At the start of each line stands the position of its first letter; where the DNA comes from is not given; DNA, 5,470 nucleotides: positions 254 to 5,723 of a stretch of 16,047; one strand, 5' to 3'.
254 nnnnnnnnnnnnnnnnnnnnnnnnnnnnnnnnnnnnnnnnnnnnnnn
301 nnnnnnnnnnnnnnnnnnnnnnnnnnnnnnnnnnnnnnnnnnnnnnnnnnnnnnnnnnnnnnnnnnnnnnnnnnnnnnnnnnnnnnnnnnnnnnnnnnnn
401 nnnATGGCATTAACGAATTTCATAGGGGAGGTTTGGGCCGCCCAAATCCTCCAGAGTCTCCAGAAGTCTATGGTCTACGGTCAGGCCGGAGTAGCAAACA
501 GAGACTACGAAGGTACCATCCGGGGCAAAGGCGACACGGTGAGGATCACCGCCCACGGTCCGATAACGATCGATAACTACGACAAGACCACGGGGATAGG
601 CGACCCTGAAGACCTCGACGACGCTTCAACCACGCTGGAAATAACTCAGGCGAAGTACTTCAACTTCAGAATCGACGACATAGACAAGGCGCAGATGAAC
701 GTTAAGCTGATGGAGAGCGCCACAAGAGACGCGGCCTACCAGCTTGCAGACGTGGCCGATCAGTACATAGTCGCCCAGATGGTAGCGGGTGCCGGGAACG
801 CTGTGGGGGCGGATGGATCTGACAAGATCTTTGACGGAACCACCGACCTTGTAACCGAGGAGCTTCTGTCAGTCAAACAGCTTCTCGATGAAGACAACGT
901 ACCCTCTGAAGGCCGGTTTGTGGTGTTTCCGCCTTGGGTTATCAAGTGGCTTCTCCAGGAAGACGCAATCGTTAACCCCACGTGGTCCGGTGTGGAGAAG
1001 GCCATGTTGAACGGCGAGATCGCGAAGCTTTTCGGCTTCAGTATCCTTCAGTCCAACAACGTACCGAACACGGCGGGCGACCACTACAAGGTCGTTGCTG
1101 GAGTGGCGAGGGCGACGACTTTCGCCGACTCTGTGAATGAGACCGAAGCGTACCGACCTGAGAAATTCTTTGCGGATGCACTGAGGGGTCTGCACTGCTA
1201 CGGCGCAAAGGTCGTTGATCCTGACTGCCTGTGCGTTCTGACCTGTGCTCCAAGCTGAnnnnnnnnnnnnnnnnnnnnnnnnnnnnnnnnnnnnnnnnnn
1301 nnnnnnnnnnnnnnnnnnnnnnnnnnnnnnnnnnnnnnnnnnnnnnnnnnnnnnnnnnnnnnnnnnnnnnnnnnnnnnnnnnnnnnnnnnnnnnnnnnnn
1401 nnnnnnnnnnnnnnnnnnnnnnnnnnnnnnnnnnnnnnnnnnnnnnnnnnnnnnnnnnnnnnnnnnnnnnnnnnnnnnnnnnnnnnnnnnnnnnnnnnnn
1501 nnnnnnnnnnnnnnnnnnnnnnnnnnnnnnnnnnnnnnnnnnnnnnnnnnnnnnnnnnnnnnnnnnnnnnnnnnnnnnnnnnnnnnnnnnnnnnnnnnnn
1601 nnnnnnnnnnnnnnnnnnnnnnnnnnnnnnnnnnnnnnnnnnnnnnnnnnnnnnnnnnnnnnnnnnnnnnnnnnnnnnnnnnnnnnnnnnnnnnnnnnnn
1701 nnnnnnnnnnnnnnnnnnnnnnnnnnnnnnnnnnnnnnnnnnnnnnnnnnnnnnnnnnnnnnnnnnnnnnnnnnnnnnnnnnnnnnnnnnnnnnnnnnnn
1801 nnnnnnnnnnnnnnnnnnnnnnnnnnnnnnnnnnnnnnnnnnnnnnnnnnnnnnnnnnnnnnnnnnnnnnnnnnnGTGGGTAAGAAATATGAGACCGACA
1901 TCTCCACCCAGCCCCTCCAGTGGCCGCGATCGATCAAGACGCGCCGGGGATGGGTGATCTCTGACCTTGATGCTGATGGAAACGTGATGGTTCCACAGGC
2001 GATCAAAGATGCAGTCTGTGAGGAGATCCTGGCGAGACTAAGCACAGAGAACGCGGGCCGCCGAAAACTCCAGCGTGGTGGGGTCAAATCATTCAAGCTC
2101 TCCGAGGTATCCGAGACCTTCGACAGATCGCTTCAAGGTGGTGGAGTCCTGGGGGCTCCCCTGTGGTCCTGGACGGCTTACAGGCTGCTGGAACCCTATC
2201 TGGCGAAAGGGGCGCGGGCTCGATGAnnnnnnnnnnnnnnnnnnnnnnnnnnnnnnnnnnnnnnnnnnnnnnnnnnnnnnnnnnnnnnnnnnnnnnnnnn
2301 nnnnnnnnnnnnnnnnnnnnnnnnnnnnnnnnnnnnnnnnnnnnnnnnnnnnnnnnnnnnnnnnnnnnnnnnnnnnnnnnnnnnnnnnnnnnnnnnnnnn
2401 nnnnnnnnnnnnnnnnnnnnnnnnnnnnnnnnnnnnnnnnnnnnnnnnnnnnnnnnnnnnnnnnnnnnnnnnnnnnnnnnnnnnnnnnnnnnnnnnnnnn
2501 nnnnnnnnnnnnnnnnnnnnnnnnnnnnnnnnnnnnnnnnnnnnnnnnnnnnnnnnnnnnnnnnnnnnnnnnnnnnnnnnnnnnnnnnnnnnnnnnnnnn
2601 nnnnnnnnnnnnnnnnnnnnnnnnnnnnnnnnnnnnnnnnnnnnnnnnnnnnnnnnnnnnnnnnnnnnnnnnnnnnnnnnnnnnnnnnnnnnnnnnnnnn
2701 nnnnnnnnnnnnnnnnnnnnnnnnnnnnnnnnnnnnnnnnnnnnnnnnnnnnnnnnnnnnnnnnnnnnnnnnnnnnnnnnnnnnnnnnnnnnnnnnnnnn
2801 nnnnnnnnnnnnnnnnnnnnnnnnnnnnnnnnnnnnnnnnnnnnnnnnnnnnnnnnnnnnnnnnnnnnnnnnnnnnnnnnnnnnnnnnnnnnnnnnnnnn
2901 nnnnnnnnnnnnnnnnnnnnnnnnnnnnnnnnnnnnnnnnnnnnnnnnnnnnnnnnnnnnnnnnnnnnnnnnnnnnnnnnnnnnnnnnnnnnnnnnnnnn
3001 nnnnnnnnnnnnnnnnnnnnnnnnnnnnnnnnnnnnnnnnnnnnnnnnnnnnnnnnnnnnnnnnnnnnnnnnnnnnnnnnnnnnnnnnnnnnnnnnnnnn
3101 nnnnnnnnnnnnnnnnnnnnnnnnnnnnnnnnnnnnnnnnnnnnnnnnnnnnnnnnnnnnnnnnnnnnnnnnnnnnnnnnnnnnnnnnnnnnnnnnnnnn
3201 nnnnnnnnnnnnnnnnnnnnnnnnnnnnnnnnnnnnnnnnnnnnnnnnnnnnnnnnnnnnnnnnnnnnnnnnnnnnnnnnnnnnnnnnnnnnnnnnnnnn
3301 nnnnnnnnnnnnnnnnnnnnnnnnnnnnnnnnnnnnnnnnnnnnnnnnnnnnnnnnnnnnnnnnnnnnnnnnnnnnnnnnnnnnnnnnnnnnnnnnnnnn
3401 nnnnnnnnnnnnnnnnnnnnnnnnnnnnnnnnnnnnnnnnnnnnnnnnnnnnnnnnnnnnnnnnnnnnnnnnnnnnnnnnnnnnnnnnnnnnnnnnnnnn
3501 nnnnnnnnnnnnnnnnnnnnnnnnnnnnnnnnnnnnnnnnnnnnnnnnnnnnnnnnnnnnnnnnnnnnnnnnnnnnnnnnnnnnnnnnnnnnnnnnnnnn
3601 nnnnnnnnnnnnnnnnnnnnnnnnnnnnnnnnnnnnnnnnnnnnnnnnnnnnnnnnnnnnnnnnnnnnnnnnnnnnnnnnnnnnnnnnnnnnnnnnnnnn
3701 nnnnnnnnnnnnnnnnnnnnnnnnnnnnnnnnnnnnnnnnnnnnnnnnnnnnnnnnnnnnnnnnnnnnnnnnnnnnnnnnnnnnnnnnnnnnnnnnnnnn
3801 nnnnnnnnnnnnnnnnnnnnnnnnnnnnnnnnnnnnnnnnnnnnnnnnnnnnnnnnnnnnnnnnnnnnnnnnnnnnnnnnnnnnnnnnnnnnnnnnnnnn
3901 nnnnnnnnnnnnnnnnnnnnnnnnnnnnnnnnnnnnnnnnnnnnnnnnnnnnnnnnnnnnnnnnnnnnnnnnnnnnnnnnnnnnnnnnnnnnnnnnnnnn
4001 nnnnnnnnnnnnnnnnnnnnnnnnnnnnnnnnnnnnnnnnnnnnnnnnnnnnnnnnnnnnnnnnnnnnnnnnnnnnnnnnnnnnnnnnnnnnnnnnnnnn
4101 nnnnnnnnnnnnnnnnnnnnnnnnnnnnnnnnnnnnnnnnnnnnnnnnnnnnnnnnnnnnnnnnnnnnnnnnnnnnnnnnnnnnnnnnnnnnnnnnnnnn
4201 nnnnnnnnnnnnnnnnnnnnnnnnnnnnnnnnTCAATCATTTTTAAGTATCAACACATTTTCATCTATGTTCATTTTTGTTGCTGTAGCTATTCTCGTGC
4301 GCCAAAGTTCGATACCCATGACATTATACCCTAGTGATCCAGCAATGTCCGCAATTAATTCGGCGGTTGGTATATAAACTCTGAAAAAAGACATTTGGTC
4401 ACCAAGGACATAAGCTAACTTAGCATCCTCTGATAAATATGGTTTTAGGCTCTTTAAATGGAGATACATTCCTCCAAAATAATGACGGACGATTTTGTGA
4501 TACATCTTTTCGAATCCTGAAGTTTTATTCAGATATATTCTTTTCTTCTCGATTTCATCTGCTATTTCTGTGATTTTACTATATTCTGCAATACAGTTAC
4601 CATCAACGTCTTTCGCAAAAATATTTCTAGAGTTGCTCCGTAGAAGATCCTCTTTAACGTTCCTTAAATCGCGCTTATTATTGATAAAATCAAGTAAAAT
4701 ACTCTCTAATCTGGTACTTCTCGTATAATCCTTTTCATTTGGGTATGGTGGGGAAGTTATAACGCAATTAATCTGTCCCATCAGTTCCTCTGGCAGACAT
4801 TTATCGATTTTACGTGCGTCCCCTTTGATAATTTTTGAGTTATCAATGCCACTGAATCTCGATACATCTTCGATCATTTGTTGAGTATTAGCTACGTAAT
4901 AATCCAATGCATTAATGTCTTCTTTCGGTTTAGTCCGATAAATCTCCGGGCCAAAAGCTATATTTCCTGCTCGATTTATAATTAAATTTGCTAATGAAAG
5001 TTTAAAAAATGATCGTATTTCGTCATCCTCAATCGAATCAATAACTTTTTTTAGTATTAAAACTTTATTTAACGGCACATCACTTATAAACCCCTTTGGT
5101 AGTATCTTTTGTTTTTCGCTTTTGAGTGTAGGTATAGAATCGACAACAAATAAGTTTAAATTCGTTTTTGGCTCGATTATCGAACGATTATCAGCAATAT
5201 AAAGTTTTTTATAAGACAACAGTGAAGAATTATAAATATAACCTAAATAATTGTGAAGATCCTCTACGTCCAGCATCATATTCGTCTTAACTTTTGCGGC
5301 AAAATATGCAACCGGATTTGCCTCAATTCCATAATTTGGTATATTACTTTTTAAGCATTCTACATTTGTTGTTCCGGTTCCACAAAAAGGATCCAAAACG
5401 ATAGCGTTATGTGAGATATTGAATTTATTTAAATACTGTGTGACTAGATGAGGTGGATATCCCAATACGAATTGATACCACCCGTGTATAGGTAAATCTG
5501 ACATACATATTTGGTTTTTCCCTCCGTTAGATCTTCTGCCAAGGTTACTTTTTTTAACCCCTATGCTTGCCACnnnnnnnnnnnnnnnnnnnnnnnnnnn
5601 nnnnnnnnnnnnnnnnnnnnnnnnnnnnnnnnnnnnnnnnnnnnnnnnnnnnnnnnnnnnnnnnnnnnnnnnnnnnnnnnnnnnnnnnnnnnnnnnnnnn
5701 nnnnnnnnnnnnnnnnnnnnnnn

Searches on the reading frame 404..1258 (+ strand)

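Call 10: search_protein_families(library=pfam, proteins=[window:404-1258:+], max_evalue=0.01)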
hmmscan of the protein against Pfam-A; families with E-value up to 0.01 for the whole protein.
window:404-1258:+ (284 aa): 3 families
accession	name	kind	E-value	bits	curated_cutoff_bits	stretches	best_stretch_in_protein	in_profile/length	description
PF25209.1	Phage_capsid_4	-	6.2e-13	50.1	27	1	44-274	26-257/262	Phage capsid protein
PF19821.5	Phage_capsid_2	-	2.3e-10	40.6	25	1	72-281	65-291/293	Phage capsid protein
PF21703.3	Gp10A-like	-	0.0073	16.5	27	0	156-229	127-204/279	Major capsid protein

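Call 11: search_protein_families(library=phrogs, proteins=[window:404-1258:+], max_evalue=0.01)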
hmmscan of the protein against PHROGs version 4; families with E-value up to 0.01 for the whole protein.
window:404-1258:+ (284 aa): 6 families
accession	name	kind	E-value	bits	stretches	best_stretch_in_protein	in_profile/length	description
phrog_267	-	head and packaging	1.4e-61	209.9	1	4-280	38-324/410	major head protein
phrog_283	-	head and packaging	9.6e-25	88.7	1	3-239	5-240/385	major head protein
phrog_3437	-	head and packaging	8.6e-09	36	1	59-280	56-290/294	major head protein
phrog_422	-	head and packaging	1.2e-05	25.9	1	42-215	39-209/297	major head protein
phrog_1357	-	head and packaging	1.4e-05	25.2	1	3-230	29-270/356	major head protein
phrog_2263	-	head and packaging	4.8e-05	23.4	1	83-258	351-521/551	major head protein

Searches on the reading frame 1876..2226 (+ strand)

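Call 42: search_protein_families(library=ncbifam, proteins=[window:1876-2226:+], max_evalue=0.01)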
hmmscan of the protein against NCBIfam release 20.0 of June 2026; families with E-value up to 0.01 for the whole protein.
window:1876-2226:+ (116 aa): 1 family
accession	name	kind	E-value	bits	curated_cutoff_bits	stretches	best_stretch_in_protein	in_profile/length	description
TIGR02798.1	ligK_PcmE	equivalog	0.0079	15.8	304.5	1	31-69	164-202/222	4-carboxy-4-hydroxy-2-oxoadipate aldolase/oxaloacetate decarboxylase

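Call 66: search_protein_families(library=pfam, proteins=[window:1876-2226:+], max_evalue=0.01)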
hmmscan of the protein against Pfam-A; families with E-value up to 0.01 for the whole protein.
window:1876-2226:+ (116 aa): 1 family
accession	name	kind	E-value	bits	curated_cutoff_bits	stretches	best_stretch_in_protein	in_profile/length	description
PF20557.3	DnaT_2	-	1.1e-06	29.1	27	1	10-110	66-156/168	Putative DnaT-like ssDNA binding protein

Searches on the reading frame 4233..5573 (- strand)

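Call 42: search_protein_families(library=ncbifam, proteins=[window:4233-5573:-], max_evalue=0.01)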
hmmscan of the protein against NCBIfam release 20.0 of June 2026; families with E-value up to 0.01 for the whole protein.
window:4233-5573:- (446 aa): 4 families
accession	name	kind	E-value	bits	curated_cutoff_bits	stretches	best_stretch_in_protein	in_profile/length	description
NF040721.1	Trm14_Arch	equivalog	1.1e-05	24.8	280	0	52-85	188-223/370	tRNA (guanine(6)-N2)-methyltransferase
TIGR01177.1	TIGR01177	hypoth_equivalog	0.00034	20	316.55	0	41-72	168-199/330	TIGR01177 family methyltransferase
NF010253.0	PRK13699.1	subfamily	0.0014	18.3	244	1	54-85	162-193/226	DNA methyltransferase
NF008572.0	PRK11524.1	equivalog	0.0043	16.2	292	0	54-86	213-245/294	adenine-specific DNA-methyltransferase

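Call 66: search_protein_families(library=pfam, proteins=[window:4233-5573:-], max_evalue=0.01)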
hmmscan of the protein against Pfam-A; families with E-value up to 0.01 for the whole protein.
window:4233-5573:- (446 aa): 1 family
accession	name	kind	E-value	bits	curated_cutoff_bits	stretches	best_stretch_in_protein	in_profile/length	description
PF01555.25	N6_N4_Mtase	-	1.7e-09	38.4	26.7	1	48-88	179-214/221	DNA methylase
